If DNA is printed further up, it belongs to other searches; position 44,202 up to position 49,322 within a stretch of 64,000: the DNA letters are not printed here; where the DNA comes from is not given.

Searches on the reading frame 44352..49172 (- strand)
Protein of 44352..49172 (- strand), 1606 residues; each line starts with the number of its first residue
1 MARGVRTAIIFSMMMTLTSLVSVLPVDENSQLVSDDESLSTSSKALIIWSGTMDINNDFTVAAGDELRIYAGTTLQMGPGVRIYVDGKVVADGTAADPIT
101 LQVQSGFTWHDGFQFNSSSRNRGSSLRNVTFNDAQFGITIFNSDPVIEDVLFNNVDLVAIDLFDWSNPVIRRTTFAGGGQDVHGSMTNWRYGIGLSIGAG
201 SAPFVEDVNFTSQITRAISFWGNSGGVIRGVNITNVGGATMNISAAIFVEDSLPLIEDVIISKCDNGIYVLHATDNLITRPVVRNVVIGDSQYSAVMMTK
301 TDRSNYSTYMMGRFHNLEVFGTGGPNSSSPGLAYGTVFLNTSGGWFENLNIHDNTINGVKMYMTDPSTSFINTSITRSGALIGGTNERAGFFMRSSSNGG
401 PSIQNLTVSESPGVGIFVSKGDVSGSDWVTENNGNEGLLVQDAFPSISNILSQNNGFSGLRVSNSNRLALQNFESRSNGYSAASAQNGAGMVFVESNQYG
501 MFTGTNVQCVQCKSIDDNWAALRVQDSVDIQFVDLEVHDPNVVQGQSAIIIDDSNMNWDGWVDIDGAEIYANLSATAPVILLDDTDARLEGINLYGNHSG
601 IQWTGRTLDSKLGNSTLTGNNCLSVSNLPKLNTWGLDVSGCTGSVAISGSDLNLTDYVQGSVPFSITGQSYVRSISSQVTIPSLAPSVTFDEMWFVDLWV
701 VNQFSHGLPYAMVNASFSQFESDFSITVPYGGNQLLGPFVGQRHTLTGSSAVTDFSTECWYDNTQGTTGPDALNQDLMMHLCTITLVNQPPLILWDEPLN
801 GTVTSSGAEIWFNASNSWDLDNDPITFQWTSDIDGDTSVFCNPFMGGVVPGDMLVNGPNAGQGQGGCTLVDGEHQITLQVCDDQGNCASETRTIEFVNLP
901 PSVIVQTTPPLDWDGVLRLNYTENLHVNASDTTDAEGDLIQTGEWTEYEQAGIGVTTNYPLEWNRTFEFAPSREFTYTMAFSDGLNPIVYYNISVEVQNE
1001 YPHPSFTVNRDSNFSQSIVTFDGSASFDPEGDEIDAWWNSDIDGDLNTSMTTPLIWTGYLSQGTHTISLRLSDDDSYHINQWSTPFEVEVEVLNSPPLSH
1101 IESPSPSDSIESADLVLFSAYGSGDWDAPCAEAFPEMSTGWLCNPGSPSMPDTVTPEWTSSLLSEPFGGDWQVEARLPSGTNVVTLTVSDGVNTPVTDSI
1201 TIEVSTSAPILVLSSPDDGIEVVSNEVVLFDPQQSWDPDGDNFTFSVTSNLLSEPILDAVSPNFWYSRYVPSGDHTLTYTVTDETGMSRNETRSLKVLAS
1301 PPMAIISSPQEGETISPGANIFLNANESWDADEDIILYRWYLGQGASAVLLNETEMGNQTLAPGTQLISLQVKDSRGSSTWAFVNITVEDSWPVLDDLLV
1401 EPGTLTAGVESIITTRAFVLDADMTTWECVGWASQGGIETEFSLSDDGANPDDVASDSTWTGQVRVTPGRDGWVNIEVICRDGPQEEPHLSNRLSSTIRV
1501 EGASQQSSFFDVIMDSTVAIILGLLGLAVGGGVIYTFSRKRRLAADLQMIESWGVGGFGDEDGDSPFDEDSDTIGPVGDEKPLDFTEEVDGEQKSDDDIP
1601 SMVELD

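Call 8: search_protein_families(library=pfam, proteins=[window:44352-49172:-], max_evalue=0.001)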
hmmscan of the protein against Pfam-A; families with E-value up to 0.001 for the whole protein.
window:44352-49172:- (1606 aa): 7 families
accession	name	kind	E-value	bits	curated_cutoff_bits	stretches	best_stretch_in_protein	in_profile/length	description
PF13229.12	Beta_helix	-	1.2e-13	51.4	25.9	3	119-277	9-152/158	Right handed beta helix region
PF00801.26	PKD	-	1.6e-09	38.1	23.5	1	1312-1380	8-73/80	PKD domain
PF18911.6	PKD_4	-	2.4e-09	37.5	27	0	1312-1387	11-84/85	PKD domain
PF17963.7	Big_9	-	1.1e-07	33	23.6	0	1217-1290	8-83/89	Bacterial Ig domain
PF22352.2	K319L-like_PKD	-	1.5e-06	28.5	27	1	1316-1388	9-84/84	K319L-like, PKD domain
PF21027.3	Sde0182_C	-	4.8e-06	27.5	27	0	810-830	2-22/83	Cellulose-binding protein Sde0182, C-terminal domain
PF16403.11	Bact_surface_Ig-like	-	0.00045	20.6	27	0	1272-1297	46-71/71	Bacterial surface protein, Ig-like domain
